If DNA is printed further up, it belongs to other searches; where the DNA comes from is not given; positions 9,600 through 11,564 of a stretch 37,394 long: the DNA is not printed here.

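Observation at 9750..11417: Receiver domain fused to a redox-dead glutaredoxin-like module and a CXXC-less thioredoxin-reductase-like flavoenzyme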

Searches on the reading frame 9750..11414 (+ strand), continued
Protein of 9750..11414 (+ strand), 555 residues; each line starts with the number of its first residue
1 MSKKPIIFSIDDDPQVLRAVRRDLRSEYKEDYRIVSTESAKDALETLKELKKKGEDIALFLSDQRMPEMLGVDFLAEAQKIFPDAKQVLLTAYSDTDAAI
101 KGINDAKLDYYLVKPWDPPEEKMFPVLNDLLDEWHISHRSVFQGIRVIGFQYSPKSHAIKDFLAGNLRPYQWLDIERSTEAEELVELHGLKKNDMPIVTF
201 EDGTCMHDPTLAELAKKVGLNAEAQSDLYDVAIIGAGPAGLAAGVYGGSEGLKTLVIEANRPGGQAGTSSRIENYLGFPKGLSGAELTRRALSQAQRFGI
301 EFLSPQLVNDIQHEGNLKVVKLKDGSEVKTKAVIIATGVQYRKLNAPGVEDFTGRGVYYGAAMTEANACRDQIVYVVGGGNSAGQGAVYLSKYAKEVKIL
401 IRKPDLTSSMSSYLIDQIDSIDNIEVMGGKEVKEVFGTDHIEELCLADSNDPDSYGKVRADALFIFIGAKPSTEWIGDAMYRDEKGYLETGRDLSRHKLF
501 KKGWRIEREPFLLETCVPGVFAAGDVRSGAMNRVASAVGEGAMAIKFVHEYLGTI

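Call 71: search_protein_families(library=pfam, proteins=[L010:6665-8062:+, L010:1038-2432:+, L004:5964-7385:+, L004:9060-9950:+], max_evalue=0.001)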
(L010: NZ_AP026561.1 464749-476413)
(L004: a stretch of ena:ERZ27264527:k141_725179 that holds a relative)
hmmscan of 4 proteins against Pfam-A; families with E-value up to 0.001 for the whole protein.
L010:6665-8062:+ (466 aa): 2 families
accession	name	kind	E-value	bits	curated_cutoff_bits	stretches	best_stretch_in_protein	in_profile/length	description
PF02518.31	HATPase_c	-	2.5e-24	86.3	26.4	1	364-465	5-109/111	Histidine kinase-, DNA gyrase B-, and HSP90-like ATPase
PF00027.35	cNMP_binding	-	3e-07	30.8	27.5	1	35-121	3-87/89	Cyclic nucleotide-binding domain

L010:1038-2432:+ (465 aa): 3 families
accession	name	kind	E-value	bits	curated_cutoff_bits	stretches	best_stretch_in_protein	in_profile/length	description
PF02518.31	HATPase_c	-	2.7e-26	92.6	26.4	1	352-453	5-109/111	Histidine kinase-, DNA gyrase B-, and HSP90-like ATPase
PF00027.35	cNMP_binding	-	1.2e-17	64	27.5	1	31-114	4-88/89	Cyclic nucleotide-binding domain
PF14501.12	HATPase_c_5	-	0.00027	21.2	22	1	352-441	5-91/102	GHKL domain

L004:5964-7385:+ (474 aa): 4 families
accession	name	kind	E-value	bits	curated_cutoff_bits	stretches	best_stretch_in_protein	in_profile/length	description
PF02518.31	HATPase_c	-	1.6e-21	77.3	26.4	1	368-469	6-110/111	Histidine kinase-, DNA gyrase B-, and HSP90-like ATPase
PF00027.35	cNMP_binding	-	1.1e-10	41.8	27.5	1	38-124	2-89/89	Cyclic nucleotide-binding domain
PF14501.12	HATPase_c_5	-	3.5e-06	27.3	22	1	368-466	6-101/102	GHKL domain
PF00512.31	HisKA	-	0.00018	21.9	26.9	0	155-215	2-58/66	His Kinase A (phospho-acceptor) domain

L004:9060-9950:+ (297 aa): 38 families (the best 25 are shown)
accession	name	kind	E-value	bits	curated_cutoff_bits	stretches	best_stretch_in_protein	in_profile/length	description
PF25174.1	Beta-prop_THOC3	-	1.7e-49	168.7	305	3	3-207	37-242/272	THOC3 beta-propeller domain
PF25173.1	Beta-prop_WDR3_1st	-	1.5e-37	129.5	154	2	121-296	14-183/184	WDR3 first beta-propeller domain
PF00400.38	WD40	-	2.7e-37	126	27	3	219-250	8-39/39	WD domain, G-beta repeat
PF25172.1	Beta-prop_WDR3_2nd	-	3.3e-28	99.2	140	2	219-295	214-286/293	WDR3 second beta-propeller domain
PF24807.1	WD40_CDC20-Fz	-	7.3e-28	98.1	200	2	151-261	106-219/292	CDC20/Fizzy WD40 domain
PF23414.1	Beta-prop_EML_2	-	1.5e-26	93.8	90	2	101-210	5-113/266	Echinoderm microtubule-associated protein second beta-propeller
PF24814.1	WD40_Prp19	-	1.8e-25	90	320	2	106-295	19-204/281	Prp19 WD40 domain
PF25047.1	Beta-prop_TEP1_2nd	-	5.6e-23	81.9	89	2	219-296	87-163/255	TEP-1 second beta-propeller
PF24796.1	WDR55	-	1.6e-22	80.3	200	3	177-295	6-122/296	WDR55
PF24817.1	WD40_WDHD1_1st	-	3e-22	79.6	109.9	1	55-208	87-252/291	WDHD1 first WD40 domain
PF25391.1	WD40_Gbeta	-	2.5e-19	69.9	150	1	56-261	57-265/340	G protein beta WD-40 repeat protein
PF23409.1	Beta-prop_EML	-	4.5e-17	62.8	88.2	2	222-295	156-225/267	Echinoderm microtubule-associated protein first beta-propeller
PF24105.1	Beta-prop_CAF1B_HIR1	-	2e-16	60.4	80.5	1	165-257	117-207/383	CAF1B/HIR1 beta-propeller domain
PF24805.1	EIF3I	-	1.1e-14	54.8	200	1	173-289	141-251/324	EIF3I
PF25168.1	Beta-prop_WDR36-Utp21_2nd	-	3.2e-14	53.4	84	1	109-208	172-270/335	WDR36/Utp21 second beta-propeller domain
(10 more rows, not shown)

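Call 72: get_annotated_region(hit=H1, flank=4000)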
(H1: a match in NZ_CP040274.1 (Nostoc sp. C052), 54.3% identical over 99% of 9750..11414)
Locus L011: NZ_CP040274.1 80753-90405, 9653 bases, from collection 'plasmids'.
description: Nostoc sp. C052 plasmid pC052_B, complete sequence
organism: Nostoc sp. C052 (NCBI taxid 2576902)
taxonomy: Bacteria; Cyanobacteriota; Cyanophyceae; Nostocales; Nostocaceae; Nostoc; Nostoc sp. C052
host: -; source: Blasia pusilla,pure culture; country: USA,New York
typing (MOB-suite, as given by PLSDB): non-mobilizable
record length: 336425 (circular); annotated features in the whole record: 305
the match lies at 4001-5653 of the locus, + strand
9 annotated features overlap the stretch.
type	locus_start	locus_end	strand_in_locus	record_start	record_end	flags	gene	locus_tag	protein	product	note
CDS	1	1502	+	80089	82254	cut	glgX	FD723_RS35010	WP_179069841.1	glycogen debranching protein GlgX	GO:0005980 - glycogen catabolic process [Evidence IEA]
CDS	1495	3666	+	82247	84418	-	-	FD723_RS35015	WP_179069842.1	AGE family epimerase/isomerase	-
CDS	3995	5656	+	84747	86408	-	-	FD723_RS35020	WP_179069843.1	FAD-dependent oxidoreductase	-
CDS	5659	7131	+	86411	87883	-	-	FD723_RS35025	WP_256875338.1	ATP-binding protein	-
CDS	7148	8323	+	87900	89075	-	-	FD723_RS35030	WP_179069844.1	low temperature requirement protein A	-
CDS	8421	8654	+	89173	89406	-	-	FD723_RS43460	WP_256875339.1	hypothetical protein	-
CDS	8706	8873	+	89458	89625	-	-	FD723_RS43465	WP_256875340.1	hypothetical protein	-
CDS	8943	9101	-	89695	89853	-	-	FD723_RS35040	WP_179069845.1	hypothetical protein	-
CDS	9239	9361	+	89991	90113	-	-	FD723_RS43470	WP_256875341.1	hypothetical protein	-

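Call 73: get_annotated_region(hit=H4, flank=4000)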
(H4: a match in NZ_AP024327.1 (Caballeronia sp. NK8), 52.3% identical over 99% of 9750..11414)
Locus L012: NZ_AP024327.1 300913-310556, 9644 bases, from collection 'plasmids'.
description: Caballeronia sp. NK8 plasmid pNK83, complete sequence
organism: Caballeronia sp. NK8 (NCBI taxid 140098)
taxonomy: Bacteria; Pseudomonadota; Betaproteobacteria; Burkholderiales; Burkholderiaceae; Caballeronia; Caballeronia sp. NK8
host: -; source: -; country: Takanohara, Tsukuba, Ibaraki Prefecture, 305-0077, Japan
typing (MOB-suite, as given by PLSDB): non-mobilizable
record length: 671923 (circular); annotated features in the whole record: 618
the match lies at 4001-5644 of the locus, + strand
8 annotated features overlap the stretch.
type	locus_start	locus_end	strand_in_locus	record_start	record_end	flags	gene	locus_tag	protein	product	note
CDS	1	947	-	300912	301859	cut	-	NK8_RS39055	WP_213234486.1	amino acid ABC transporter substrate-binding protein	-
CDS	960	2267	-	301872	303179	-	-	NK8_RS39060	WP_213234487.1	dicarboxylate/amino acid:cation symporter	-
CDS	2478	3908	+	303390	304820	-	-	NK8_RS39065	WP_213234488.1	ATP-binding protein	-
CDS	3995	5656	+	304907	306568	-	-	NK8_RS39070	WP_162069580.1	FAD-dependent oxidoreductase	-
CDS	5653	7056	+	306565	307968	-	-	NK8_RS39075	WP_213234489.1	ATP-binding protein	-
CDS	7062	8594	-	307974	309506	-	-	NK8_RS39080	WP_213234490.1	NADH-quinone oxidoreductase subunit M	-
CDS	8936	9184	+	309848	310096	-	-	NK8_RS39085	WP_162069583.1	adhesin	-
CDS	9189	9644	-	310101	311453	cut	-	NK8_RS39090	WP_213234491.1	NAD(P)/FAD-dependent oxidoreductase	-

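Call 74: get_annotated_region(hit=H7, flank=4000)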
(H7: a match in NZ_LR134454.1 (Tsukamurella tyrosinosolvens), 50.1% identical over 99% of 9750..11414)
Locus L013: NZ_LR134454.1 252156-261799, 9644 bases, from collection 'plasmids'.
description: Tsukamurella tyrosinosolvens strain NCTC13231 plasmid 12, complete sequence
organism: Tsukamurella tyrosinosolvens (NCBI taxid 57704)
taxonomy: Bacteria; Actinomycetota; Actinomycetes; Mycobacteriales; Tsukamurellaceae; Tsukamurella; Tsukamurella tyrosinosolvens
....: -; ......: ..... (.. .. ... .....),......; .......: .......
typing (MOB-suite, as given by PLSDB): non-mobilizable
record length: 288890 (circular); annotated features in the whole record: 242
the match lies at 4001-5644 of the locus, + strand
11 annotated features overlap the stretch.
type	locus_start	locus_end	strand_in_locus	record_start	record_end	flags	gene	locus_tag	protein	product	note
CDS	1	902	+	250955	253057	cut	-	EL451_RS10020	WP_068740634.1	hypothetical protein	-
CDS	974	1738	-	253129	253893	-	-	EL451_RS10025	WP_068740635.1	class I SAM-dependent methyltransferase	GO:0032259 - methylation [Evidence IEA]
CDS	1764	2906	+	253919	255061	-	-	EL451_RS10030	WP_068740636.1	glycosyltransferase family 4 protein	-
CDS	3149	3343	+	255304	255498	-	-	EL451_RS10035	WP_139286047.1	hypothetical protein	-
CDS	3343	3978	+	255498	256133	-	-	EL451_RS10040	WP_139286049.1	hypothetical protein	-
CDS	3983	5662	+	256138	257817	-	-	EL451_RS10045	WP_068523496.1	FAD-dependent oxidoreductase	-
CDS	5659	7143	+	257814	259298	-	-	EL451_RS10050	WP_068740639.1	ATP-binding protein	-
CDS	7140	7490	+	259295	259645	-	-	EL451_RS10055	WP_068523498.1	UBP-type zinc finger domain-containing protein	-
CDS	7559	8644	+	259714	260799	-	-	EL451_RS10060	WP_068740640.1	S-(hydroxymethyl)mycothiol dehydrogenase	GO:0010127 - mycothiol-dependent detoxification [Evidence IEA]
CDS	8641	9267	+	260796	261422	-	-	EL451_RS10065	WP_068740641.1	MBL fold metallo-hydrolase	-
CDS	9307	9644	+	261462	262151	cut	-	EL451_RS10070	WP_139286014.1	hypothetical protein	-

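Call 75: get_annotated_region(hit=H8, flank=4000)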
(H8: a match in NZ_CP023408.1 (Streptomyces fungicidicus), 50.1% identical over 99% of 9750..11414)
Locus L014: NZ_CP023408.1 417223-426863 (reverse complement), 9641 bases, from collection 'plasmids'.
description: Streptomyces fungicidicus strain TXX3120 plasmid p1, complete sequence
organism: Streptomyces fungicidicus (NCBI taxid 68203)
taxonomy: Bacteria; Actinomycetota; Actinomycetes; Kitasatosporales; Streptomycetaceae; Streptomyces; Streptomyces fungicidicus
host: -; source: Pig,cell culture; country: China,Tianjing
typing (MOB-suite, as given by PLSDB): non-mobilizable
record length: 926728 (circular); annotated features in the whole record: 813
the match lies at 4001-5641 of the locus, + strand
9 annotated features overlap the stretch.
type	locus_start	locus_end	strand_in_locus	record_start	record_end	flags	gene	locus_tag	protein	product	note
CDS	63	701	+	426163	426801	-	-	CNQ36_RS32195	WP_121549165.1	alpha-ketoglutarate-dependent dioxygenase AlkB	-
CDS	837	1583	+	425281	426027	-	-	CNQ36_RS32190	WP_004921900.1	MBL fold metallo-hydrolase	-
CDS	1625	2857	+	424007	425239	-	-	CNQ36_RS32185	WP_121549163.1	DUF4032 domain-containing protein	-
CDS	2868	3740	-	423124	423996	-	-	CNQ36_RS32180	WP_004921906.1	universal stress protein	-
CDS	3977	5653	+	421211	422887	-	-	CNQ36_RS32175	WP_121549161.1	FAD-dependent oxidoreductase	-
CDS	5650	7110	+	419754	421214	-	-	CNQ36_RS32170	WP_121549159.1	ATP-binding protein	-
CDS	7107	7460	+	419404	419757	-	-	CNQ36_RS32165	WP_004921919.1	UBP-type zinc finger domain-containing protein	-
CDS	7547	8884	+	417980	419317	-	-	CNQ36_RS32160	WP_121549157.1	CAP domain-containing protein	-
CDS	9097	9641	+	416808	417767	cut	-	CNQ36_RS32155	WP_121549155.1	threonine/serine dehydratase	-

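Call 76: search_protein_families(library=pfam, proteins=[L011:5659-7128:+, L012:5653-7053:+, L012:2478-3905:+, L013:5659-7140:+, L014:5650-7107:+, L013:7140-7487:+], max_evalue=0.001)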
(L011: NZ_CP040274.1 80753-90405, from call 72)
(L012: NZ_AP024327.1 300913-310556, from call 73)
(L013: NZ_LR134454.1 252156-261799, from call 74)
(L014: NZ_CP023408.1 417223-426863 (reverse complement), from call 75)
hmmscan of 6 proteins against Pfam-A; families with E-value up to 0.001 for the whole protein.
L011:5659-7128:+ (490 aa): 4 families
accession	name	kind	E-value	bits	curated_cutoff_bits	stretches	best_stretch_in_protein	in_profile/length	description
PF02518.31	HATPase_c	-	2.6e-24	86.2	26.4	1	362-463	5-109/111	Histidine kinase-, DNA gyrase B-, and HSP90-like ATPase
PF00027.35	cNMP_binding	-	3.2e-10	40.3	27.5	1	34-118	3-87/89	Cyclic nucleotide-binding domain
PF14501.12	HATPase_c_5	-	1.8e-07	31.5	22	1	363-461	6-101/102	GHKL domain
PF00512.31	HisKA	-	0.00068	20.1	26.9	0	151-168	2-19/66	His Kinase A (phospho-acceptor) domain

L012:5653-7053:+ (467 aa): 3 families
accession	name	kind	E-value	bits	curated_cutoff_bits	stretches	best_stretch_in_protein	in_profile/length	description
PF02518.31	HATPase_c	-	8.8e-26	91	26.4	1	357-460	5-110/111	Histidine kinase-, DNA gyrase B-, and HSP90-like ATPase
PF00027.35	cNMP_binding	-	6.5e-09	36.1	27.5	1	31-116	2-88/89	Cyclic nucleotide-binding domain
PF14501.12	HATPase_c_5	-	3.7e-07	30.5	22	1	358-457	6-101/102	GHKL domain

L012:2478-3905:+ (476 aa): 3 families
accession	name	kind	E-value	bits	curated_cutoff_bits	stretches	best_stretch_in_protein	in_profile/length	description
PF02518.31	HATPase_c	-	6.1e-23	81.8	26.4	1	352-459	5-110/111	Histidine kinase-, DNA gyrase B-, and HSP90-like ATPase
PF00027.35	cNMP_binding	-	7.1e-13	48.8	27.5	1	32-113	3-86/89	Cyclic nucleotide-binding domain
PF13589.12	HATPase_c_3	-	0.00076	20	25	0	353-429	3-80/137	Histidine kinase-, DNA gyrase B-, and HSP90-like ATPase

L013:5659-7140:+ (494 aa): 3 families
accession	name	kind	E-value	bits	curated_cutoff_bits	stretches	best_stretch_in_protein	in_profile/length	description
PF02518.31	HATPase_c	-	2e-25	89.8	26.4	1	371-473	5-109/111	Histidine kinase-, DNA gyrase B-, and HSP90-like ATPase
PF00027.35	cNMP_binding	-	2.2e-06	28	27.5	1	43-126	10-87/89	Cyclic nucleotide-binding domain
PF14501.12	HATPase_c_5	-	9.5e-05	22.7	22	1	371-471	5-101/102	GHKL domain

L014:5650-7107:+ (486 aa): 3 families
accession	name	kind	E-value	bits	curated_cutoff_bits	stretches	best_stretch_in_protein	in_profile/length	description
PF02518.31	HATPase_c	-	1.1e-22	80.9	26.4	1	367-474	4-110/111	Histidine kinase-, DNA gyrase B-, and HSP90-like ATPase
PF00027.35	cNMP_binding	-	1.2e-06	28.8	27.5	1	44-125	10-87/89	Cyclic nucleotide-binding domain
PF14501.12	HATPase_c_5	-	6.1e-05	23.3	22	1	367-472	4-102/102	GHKL domain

L013:7140-7487:+ (116 aa): 1 family
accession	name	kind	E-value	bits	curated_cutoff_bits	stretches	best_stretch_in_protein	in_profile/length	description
PF02148.25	zf-UBP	-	1.3e-14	54.6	22.7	1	19-86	1-61/63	Zn-finger in ubiquitin-hydrolases and other protein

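Call 79: get_annotated_region(hit=H15, flank=4000)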
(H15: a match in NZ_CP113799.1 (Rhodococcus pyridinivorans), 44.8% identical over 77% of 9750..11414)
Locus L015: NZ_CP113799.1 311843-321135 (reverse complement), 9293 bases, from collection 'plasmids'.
description: Rhodococcus pyridinivorans strain P23 plasmid pA, complete sequence
organism: Rhodococcus pyridinivorans (NCBI taxid 103816)
taxonomy: Bacteria; Actinomycetota; Actinomycetes; Mycobacteriales; Nocardiaceae; Rhodococcus; Rhodococcus pyridinivorans
host: -; source: sediment; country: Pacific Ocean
typing (MOB-suite, as given by PLSDB): mobilizable; relaxase MOBP
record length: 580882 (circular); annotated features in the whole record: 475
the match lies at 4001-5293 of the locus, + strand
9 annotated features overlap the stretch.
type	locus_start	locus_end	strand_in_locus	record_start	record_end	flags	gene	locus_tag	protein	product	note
CDS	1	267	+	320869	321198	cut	-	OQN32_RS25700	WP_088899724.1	chaperone modulator CbpM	-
CDS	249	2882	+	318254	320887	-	clpB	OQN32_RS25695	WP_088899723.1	ATP-dependent chaperone ClpB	GO:0006457 - protein folding [Evidence IEA]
CDS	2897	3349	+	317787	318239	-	trxA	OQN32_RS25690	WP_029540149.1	thioredoxin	-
CDS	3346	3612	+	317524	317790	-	-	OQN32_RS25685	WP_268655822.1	UBP-type zinc finger domain-containing protein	-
CDS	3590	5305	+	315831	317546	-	-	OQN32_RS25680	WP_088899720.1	cyclic nucleotide-binding domain-containing thioredoxin-disulfide reductase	-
CDS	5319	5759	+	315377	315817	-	-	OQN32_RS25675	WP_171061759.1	DUF1931 family protein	-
CDS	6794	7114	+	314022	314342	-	-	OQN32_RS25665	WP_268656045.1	hypothetical protein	-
CDS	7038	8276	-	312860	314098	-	-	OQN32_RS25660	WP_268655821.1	IS110 family transposase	-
CDS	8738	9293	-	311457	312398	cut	-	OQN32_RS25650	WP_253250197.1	ABC transporter ATP-binding protein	-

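Call 80: get_annotated_region(hit=H37, flank=4000)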
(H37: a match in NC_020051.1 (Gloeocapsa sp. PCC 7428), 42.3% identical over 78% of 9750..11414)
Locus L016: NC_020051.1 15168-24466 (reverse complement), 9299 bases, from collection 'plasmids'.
description: Gloeocapsa sp. PCC 7428 plasmid pGLO7428.02, complete sequence
organism: Gloeocapsa sp. PCC 7428 (NCBI taxid 1173026)
taxonomy: Bacteria; Cyanobacteriota; Cyanophyceae; Chroococcales; Chroococcaceae; Gloeocapsa; Gloeocapsa sp. PCC 7428
host: -; source: -; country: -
typing (MOB-suite, as given by PLSDB): conjugative; replicon rep_cluster_1708; relaxase MOBP; mating-pair formation MPF_T
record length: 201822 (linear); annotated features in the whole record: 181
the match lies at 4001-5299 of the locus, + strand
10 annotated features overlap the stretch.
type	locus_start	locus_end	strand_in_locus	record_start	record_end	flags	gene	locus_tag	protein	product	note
CDS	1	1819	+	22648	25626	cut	-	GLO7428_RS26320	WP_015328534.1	GAF domain-containing protein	-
CDS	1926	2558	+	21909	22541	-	-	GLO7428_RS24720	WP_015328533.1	response regulator transcription factor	GO:0000160 - phosphorelay signal transduction system [Evidence IEA]; GO:0006355 - regulation of DNA-templated ...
CDS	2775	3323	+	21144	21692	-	-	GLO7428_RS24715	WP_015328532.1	thioredoxin domain-containing protein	-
CDS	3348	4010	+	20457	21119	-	-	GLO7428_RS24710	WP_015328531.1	DsbA family oxidoreductase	-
CDS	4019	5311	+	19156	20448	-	-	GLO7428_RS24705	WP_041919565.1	FAD-dependent oxidoreductase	-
CDS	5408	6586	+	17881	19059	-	-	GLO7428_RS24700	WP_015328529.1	FAD binding domain-containing protein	-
CDS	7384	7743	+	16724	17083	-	-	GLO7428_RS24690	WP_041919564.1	AraC family transcriptional regulator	-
CDS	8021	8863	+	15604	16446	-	-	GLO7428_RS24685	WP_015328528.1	hypothetical protein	-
CDS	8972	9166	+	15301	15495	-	-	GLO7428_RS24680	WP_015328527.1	heavy-metal-associated domain-containing protein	-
CDS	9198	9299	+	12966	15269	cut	-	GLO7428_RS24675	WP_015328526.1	heavy metal translocating P-type ATPase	GO:0006812 - monoatomic cation transport [Evidence IEA]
